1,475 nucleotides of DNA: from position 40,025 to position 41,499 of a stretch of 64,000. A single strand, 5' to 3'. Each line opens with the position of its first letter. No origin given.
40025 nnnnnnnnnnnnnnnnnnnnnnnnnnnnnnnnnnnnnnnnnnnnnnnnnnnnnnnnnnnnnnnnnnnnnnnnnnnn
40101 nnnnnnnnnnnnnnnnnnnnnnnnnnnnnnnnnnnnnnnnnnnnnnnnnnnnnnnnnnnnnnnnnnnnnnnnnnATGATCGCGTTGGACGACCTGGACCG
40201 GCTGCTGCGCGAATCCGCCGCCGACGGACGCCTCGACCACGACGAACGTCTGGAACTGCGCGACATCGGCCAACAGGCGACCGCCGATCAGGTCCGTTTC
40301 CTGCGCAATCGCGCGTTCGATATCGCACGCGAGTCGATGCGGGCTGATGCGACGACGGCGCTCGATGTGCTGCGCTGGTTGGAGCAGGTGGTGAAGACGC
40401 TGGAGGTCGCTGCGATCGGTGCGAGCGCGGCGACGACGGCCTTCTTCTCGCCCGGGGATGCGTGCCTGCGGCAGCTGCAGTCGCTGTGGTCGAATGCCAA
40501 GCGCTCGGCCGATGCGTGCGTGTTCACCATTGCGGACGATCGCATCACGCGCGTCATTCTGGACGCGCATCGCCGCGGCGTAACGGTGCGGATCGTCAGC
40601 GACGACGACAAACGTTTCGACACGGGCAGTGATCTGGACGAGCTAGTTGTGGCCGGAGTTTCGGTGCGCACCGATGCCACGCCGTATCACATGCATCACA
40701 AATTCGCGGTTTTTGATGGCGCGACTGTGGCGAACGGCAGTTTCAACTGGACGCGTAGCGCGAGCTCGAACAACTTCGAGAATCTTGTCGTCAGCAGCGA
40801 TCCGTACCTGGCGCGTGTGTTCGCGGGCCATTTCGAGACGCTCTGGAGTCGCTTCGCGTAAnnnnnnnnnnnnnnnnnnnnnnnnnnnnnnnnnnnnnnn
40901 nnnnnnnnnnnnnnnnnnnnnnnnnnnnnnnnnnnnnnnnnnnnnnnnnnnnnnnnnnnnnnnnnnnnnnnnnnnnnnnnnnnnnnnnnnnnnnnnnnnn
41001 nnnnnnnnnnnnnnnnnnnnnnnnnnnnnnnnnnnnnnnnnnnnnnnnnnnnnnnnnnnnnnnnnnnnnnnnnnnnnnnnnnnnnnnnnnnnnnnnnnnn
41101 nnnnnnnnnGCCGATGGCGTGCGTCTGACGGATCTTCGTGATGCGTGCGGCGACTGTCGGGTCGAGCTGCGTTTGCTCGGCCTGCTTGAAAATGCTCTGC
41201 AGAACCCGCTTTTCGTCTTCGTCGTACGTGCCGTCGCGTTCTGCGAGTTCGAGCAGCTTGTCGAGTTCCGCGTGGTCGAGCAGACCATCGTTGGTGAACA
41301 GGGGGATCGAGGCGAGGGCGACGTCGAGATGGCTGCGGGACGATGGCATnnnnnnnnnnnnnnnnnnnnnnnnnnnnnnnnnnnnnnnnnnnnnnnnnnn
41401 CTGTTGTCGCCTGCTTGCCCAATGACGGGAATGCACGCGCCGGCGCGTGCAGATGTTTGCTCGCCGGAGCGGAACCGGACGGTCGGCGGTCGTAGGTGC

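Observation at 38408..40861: Tandem TelA-family paralogs feeding into an HKD (PLD/Nuc-like) gene, plus a third distant TelA-like gene at 15482-16231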

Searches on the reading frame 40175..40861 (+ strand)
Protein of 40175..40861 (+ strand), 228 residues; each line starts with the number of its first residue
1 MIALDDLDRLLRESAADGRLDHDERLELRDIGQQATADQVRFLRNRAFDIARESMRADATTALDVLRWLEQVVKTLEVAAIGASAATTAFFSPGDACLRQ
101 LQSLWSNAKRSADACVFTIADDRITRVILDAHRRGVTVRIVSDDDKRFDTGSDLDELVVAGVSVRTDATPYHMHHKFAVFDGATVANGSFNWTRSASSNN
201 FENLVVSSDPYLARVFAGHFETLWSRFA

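Call 3: search_protein_families(library=pfam, proteins=[window:40175-40861:+], max_evalue=1)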
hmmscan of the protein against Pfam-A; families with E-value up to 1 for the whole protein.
window:40175-40861:+ (228 aa): 3 families
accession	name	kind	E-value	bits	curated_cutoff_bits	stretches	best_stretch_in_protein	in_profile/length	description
PF13091.12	PLDc_2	-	1.2e-26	93.6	27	1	106-224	6-132/132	PLD-like domain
PF00614.28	PLDc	-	0.02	15.4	21.9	1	173-194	5-26/28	Phospholipase D Active site motif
PF03036.21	Perilipin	-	0.24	10.8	33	1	43-108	221-285/403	Perilipin family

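Call 4: search_protein_families(library=ncbifam, proteins=[window:40175-40861:+], max_evalue=1)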
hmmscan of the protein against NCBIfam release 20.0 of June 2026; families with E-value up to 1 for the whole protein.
window:40175-40861:+ (228 aa): 9 families
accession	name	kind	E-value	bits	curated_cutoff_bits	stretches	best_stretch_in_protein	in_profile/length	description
NF010492.0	PRK13912.1-3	equivalog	1.1e-14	54.4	297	1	95-214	33-162/178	nuclease NucT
NF010491.0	PRK13912.1-2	equivalog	2.1e-08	34.1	225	1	97-209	37-159/180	nuclease NucT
NF038319.1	DISARM_DrmC_I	equivalog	6.8e-08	32.3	133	1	103-223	101-234/236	DISARM system phospholipase D-like protein DrmC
NF010490.0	PRK13912.1-1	equivalog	1.7e-07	31.5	211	1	99-208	33-140/159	nuclease NucT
NF010493.0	PRK13912.1-4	equivalog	1.8e-06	28.1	351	1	107-221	38-162/171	nuclease NucT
NF041068.1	DpdK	equivalog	0.0042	16.7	100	1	123-213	66-156/167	phospholipase D-like domain-containing protein DpdK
NF008427.0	PRK11263.1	equivalog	0.022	13.9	281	1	122-224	234-340/409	cardiolipin synthase ClsB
NF041471.1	phage_reg_YmfL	equivalog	0.029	14.1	90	1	6-42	99-135/143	YmfL family putative regulatory protein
TIGR03104.1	trio_amidotrans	equivalog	0.051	11.8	570.1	1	104-179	110-186/589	N-acetylglutaminylglutamine amidotransferase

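Call 5: search_protein_families(library=padloc, proteins=[window:40175-40861:+], max_evalue=1)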
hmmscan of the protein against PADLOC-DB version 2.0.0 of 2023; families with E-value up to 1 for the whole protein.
window:40175-40861:+ (228 aa): 15 families
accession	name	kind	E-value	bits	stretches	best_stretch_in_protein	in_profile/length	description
PDLC02614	DrmC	-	2.6e-06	25.3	1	102-206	27-134/153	DrmC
PDLC03922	MkoB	-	6.6e-06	23.6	1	59-198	433-571/610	-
PDLC02606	DrmC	-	1.3e-05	23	1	123-223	62-173/182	DrmC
PDLC02607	DrmC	-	1.4e-05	22.6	1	172-223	202-253/265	DrmC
PDLC02612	DrmC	-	1.7e-05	22.5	1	125-225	122-226/235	DrmC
PDLC03924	MkoC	-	3.4e-05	20.1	1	118-203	1019-1109/1136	-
PDLC02589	DrmC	-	0.00019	18.6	1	104-223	118-253/264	DrmC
PDLC02588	DrmC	-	0.00024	18.8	1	172-224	192-244/256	DrmC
PDLC02587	DrmC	-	0.0016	15.5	1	172-225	204-257/267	DrmC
PDLC02707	PbeA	-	0.0038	13.9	1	168-209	132-177/672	PbeA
PDLC02609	DrmC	-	0.006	14.6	1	131-214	133-223/241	DrmC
PDLC02595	DrmC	-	0.0062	14.3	1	122-224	147-259/269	DrmC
PDLC02585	DrmC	-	0.0062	14.1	1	171-224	192-245/253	DrmC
PDLC02597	DrmC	-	0.0065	14.4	1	123-219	124-231/242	DrmC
PDLC02704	PbeA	-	0.045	10.2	1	173-225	134-196/682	PbeA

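Call 67: search_solved_structures(query=window:40175-40861:+, max_evalue=0.01, show_alignments=2)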
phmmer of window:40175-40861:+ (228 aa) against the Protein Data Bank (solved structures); distinct sequences matched with E-value up to 0.01: 8.
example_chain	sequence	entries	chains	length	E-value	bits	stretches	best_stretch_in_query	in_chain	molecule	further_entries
9lkx_K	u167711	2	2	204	4.6e-26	95.1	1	94-227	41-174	Mitochondrial cardiolipin hydrolase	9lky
4ggj_A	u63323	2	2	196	3.6e-23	85.7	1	99-227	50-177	Mitochondrial cardiolipin hydrolase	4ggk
4gen_A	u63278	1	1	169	1.1e-14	58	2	107-183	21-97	Mitochondrial cardiolipin hydrolase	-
4h4a_A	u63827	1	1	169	1.2e-14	57.9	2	108-183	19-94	Mitochondrial cardiolipin hydrolase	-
4gel_A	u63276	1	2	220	2.9e-14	56.6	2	107-183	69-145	Mitochondrial cardiolipin hydrolase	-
1byr_A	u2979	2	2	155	3.4e-14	56.4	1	91-226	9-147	PROTEIN (ENDONUCLEASE)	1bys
4gem_A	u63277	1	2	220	2.1e-13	53.8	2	107-183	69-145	Mitochondrial cardiolipin hydrolase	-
6ehi_A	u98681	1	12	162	1.4e-05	28.2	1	97-210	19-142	Nuclease NucT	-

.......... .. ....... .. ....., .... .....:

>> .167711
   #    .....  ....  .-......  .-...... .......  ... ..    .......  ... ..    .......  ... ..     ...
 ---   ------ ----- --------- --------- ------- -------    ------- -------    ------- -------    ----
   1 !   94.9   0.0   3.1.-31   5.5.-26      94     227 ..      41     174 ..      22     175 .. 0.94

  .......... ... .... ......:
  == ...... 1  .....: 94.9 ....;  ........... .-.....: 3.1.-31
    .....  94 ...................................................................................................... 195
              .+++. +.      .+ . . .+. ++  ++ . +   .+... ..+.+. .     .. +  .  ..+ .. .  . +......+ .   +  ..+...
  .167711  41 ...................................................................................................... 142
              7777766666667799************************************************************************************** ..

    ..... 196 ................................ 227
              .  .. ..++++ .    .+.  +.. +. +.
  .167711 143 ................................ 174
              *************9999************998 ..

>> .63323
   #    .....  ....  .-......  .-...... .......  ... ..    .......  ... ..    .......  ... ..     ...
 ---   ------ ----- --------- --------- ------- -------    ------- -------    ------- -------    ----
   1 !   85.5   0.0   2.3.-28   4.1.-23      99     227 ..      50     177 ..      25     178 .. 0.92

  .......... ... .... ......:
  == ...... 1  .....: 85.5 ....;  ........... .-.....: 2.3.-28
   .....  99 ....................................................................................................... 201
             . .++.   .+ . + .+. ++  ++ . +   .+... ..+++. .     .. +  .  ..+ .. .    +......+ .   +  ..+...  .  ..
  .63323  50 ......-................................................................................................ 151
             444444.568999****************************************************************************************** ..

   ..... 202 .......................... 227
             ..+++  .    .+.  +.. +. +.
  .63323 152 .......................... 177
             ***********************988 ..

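Call 74: find_homologous_proteins(query=window:40175-40861:+, max_evalue=0.00001)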
Query window:40175-40861:+ (228 aa): 2346 proteins with E <= 0.00001 among 3588 candidates; the best 120 are listed.
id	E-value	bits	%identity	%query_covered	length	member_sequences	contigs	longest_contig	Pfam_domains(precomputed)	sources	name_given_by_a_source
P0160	9.7e-141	485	98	100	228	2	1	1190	PF13091.13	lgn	-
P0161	6.2e-125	433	86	100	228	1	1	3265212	PF13091.13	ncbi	ncbi:phospholipase D-like domain-containing protein [Lysobacter sp. HA35]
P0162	6.1e-119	413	83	100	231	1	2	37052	PF13091.13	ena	-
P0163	3.3e-113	395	78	100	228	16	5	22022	PF13091.13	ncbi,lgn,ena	-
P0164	5.6e-99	348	69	99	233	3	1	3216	PF13091.13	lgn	-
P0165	2.3e-96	340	68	97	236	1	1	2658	PF13091.13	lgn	-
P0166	3.0e-96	339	68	99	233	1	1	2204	PF13091.13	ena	-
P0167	1.0e-92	328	67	99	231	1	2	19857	PF13091.13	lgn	-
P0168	5.9e-92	325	68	99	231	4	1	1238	PF13091.13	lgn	-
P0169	8.8e-92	325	66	98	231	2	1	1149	PF13091.13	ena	-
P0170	8.8e-92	325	66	97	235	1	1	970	PF13091.13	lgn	-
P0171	3.2e-91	323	64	97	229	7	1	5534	PF13091.13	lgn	-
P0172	9.9e-91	321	64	98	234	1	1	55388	PF13091.13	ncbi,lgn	-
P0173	3.6e-90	319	66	97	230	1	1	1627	PF13091.13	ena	-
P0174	5.3e-90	319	66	97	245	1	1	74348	PF13091.13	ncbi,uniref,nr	ncbi:phospholipase D-like domain-containing protein [Luteimonas aquatica]|uniref:phospholipase D-lik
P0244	2.5e-81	291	59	97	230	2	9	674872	PF13091.13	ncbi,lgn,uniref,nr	ncbi:phospholipase D-like protein [Tahibacter aquaticus]|uniref:phospholipase D n=1 Tax=Tahibacter a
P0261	8.2e-81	289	58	97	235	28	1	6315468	PF13091.13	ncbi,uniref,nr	ncbi:phospholipase D-like domain-containing protein [Lysobacter capsici]|uniref:phospholipase D-like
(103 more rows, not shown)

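Call 75: find_encoding_contigs(protein=P0244, flank=10000, max_places=2)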
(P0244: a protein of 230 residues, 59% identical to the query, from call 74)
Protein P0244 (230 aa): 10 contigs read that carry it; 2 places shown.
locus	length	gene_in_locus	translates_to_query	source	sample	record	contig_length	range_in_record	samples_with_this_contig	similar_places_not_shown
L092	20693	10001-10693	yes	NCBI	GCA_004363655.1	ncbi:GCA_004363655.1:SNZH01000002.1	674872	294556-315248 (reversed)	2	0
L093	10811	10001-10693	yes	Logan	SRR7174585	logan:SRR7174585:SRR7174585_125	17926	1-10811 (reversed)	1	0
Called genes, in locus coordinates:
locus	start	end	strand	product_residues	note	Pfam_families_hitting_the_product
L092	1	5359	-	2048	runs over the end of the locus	PF05593:RHS_repeat (faint), PF25023:TEN_YD-shell, PF15540:Ntox47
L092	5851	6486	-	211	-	PF01810:LysE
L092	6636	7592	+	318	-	PF08279:HTH_11, PF13412:HTH_24, PF19187:HTH_PafC (faint), PF13280:WYL, PF25583:WCX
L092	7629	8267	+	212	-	PF02036:SCP2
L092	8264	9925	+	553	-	PF03109:ABC1, PF27536:UbiB_helical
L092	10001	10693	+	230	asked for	PF13091:PLDc_2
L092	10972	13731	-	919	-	PF00069:Pkinase, PF07714:PK_Tyr_Ser-Thr, PF03109:ABC1 (weak), PF13374:TPR_10 (faint), PF13424:TPR_12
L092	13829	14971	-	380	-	PF01266:DAO, PF13450:NAD_binding_8 (weak)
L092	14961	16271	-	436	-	PF07690:MFS_1, PF00083:Sugar_tr, PF03137:OATP (faint)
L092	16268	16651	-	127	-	PF01042:Ribonuc_L-PSP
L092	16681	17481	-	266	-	PF12844:HTH_19 (weak), PF13560:HTH_31, PF01381:HTH_3, PF13443:HTH_26 (weak), PF07883:Cupin_2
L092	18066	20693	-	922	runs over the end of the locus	PF07719:TPR_2 (faint), PF13374:TPR_10 (faint), PF00069:Pkinase, PF07714:PK_Tyr_Ser-Thr, PF03109:ABC1 (weak), PF24885:TPR_NPHP3 (faint), PF13424:TPR_12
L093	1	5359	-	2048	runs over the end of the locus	PF05593:RHS_repeat (faint), PF25023:TEN_YD-shell, PF15540:Ntox47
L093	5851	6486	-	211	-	PF01810:LysE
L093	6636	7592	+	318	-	PF08279:HTH_11, PF13412:HTH_24, PF19187:HTH_PafC (faint), PF13280:WYL, PF25583:WCX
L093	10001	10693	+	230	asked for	PF13091:PLDc_2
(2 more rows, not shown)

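Call 76: find_encoding_contigs(protein=P0261, flank=10000, max_places=2)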
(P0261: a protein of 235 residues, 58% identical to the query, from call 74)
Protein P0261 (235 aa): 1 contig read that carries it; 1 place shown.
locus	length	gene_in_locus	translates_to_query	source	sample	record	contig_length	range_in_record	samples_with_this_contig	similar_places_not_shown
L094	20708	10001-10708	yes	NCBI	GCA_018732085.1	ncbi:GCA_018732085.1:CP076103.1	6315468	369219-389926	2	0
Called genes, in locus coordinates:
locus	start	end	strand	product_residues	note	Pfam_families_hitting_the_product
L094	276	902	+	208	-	PF09938:DUF2170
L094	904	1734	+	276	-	PF04012:PspA_IM30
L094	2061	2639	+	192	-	-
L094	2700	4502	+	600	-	-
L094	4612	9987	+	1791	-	PF12458:DUF3686, PF00004:AAA (faint), PF25472:DUF7902, PF07728:AAA_5 (faint)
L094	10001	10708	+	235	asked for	PF13091:PLDc_2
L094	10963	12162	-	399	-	PF02515:CoA_transf_3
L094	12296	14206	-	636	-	PF07944:Beta-AFase-like_GH127_cat, PF20736:Glyco_hydro127M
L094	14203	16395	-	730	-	PF03781:FGE-sulfatase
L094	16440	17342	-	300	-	PF00294:PfkB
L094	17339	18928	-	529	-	PF00144:Beta-lactamase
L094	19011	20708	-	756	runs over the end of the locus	PF07715:Plug, PF00593:TonB_dep_Rec_b-barrel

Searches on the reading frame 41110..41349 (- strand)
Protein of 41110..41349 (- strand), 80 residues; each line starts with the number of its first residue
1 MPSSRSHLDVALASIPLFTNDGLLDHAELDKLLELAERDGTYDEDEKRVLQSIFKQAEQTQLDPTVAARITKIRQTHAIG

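Call 68: search_protein_families(library=pfam, proteins=[window:41110-41349:-], max_evalue=10)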
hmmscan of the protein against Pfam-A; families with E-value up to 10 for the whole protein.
seq(80 aa): 1 family
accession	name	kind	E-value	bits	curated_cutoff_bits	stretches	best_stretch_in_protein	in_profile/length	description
PF05099.18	TerB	-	0.02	15.6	24.4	1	32-69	8-43/118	Tellurite resistance protein TerB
